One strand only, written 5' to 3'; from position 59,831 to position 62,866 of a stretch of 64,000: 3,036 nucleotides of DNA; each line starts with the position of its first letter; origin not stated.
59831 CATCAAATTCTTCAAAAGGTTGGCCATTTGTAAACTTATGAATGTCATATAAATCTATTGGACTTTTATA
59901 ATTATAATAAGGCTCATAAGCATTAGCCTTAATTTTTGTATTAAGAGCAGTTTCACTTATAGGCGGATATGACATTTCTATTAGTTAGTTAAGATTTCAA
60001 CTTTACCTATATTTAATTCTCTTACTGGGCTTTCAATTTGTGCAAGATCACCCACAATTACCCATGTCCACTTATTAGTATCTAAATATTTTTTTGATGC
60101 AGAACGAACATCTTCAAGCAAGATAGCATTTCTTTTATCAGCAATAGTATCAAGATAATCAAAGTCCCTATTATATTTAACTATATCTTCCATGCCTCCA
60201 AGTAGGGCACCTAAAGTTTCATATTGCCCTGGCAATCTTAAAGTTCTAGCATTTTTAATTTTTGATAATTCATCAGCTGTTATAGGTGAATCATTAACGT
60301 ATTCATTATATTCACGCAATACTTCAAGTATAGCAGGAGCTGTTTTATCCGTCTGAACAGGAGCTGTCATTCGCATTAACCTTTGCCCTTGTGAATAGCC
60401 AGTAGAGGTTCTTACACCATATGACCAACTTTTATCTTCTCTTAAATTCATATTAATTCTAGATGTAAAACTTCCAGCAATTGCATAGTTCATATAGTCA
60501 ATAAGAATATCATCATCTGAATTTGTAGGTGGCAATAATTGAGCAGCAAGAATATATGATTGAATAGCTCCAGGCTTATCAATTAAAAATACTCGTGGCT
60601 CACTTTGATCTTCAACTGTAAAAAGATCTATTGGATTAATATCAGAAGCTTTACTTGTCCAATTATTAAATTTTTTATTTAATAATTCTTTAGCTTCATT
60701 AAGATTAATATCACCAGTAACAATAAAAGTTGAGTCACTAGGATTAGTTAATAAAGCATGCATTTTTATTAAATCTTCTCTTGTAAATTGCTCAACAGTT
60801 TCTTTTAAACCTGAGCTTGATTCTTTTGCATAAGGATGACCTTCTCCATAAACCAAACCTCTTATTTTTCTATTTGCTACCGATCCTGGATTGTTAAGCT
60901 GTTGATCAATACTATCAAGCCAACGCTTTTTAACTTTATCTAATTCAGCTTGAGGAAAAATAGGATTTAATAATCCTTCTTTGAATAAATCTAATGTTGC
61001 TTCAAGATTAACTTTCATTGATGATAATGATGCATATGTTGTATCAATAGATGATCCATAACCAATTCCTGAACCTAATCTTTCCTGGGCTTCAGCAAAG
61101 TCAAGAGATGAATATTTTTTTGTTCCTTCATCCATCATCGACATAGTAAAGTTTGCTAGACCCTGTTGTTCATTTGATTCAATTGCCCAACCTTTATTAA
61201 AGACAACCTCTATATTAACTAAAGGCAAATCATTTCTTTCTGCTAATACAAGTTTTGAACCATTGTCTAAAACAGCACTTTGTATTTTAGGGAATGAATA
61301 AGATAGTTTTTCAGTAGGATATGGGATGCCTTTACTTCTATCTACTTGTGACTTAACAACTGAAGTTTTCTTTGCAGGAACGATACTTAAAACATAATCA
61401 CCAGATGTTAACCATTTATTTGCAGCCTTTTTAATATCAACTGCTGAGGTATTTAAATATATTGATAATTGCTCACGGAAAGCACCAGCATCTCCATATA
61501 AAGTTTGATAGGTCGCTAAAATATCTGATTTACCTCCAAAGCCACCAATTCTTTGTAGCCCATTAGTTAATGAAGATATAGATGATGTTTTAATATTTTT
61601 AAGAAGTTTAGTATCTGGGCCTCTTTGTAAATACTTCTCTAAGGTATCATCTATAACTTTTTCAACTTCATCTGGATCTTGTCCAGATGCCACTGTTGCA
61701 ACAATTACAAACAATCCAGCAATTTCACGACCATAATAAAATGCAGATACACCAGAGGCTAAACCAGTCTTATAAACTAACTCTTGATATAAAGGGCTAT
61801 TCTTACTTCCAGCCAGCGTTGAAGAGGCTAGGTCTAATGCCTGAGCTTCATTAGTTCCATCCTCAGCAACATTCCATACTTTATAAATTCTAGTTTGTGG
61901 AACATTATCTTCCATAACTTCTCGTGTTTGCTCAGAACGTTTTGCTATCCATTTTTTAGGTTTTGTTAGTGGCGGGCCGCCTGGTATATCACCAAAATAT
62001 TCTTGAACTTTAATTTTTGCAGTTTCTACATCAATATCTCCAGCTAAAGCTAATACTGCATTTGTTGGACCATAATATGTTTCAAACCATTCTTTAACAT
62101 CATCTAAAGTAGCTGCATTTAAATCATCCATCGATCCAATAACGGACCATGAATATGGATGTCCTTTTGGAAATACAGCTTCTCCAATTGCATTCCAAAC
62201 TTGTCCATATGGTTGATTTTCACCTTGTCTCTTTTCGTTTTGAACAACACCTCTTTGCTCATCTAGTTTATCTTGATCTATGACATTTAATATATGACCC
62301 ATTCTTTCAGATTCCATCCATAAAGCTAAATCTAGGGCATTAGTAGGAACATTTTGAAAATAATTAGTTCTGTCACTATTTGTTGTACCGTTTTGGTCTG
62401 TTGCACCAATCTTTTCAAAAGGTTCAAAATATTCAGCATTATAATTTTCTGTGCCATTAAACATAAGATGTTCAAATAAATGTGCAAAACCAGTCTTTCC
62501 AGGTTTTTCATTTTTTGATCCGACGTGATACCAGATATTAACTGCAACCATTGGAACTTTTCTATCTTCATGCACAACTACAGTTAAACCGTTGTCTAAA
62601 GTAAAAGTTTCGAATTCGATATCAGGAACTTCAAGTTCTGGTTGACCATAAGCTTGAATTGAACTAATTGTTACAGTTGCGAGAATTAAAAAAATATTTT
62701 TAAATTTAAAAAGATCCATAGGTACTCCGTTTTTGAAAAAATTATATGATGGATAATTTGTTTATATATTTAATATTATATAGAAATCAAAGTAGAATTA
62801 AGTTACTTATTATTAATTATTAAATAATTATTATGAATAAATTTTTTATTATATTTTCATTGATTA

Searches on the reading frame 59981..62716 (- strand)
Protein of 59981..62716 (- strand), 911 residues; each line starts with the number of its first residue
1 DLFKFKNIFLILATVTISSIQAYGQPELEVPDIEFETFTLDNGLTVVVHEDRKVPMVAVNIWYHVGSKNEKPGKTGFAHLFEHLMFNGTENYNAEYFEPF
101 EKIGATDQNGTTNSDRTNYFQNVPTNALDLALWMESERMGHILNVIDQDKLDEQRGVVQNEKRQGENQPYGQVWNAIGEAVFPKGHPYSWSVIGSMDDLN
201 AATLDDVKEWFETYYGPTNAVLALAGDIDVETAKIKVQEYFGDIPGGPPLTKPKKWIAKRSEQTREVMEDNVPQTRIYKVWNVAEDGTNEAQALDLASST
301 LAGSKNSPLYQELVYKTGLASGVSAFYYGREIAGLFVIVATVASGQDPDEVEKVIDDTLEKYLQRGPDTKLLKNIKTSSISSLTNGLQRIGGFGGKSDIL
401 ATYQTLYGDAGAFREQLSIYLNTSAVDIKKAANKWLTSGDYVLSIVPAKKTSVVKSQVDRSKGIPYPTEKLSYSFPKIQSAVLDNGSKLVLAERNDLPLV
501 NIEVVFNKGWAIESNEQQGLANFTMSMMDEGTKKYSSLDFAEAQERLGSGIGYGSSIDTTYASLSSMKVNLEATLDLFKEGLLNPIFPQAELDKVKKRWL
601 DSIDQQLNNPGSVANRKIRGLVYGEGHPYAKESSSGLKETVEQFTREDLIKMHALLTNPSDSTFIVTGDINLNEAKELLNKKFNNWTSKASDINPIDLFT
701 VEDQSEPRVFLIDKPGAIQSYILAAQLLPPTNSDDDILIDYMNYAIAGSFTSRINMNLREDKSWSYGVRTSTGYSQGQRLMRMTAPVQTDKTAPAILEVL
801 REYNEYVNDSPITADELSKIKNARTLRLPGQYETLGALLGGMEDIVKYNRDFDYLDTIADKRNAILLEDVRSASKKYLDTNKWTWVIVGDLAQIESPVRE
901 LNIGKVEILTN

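Call 51: search_protein_families(library=pfam, proteins=[window:59981-62716:-], max_evalue=0.00001)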
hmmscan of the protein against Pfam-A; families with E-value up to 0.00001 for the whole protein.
window:59981-62716:- (911 aa): 2 families
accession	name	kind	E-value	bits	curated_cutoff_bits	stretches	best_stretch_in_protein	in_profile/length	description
PF05193.26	Peptidase_M16_C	-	1.3e-61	208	23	2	202-377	2-179/181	Peptidase M16 inactive domain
PF00675.25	Peptidase_M16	-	4.1e-31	108.3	22.3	2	46-170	2-124/149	Insulinase (Peptidase family M16)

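Call 84: find_encoding_contigs(protein=window:59981-62716:-, flank=10000, max_places=2)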
Protein window:59981-62716:- (911 aa): no gene with exactly this product is on record in the collection.
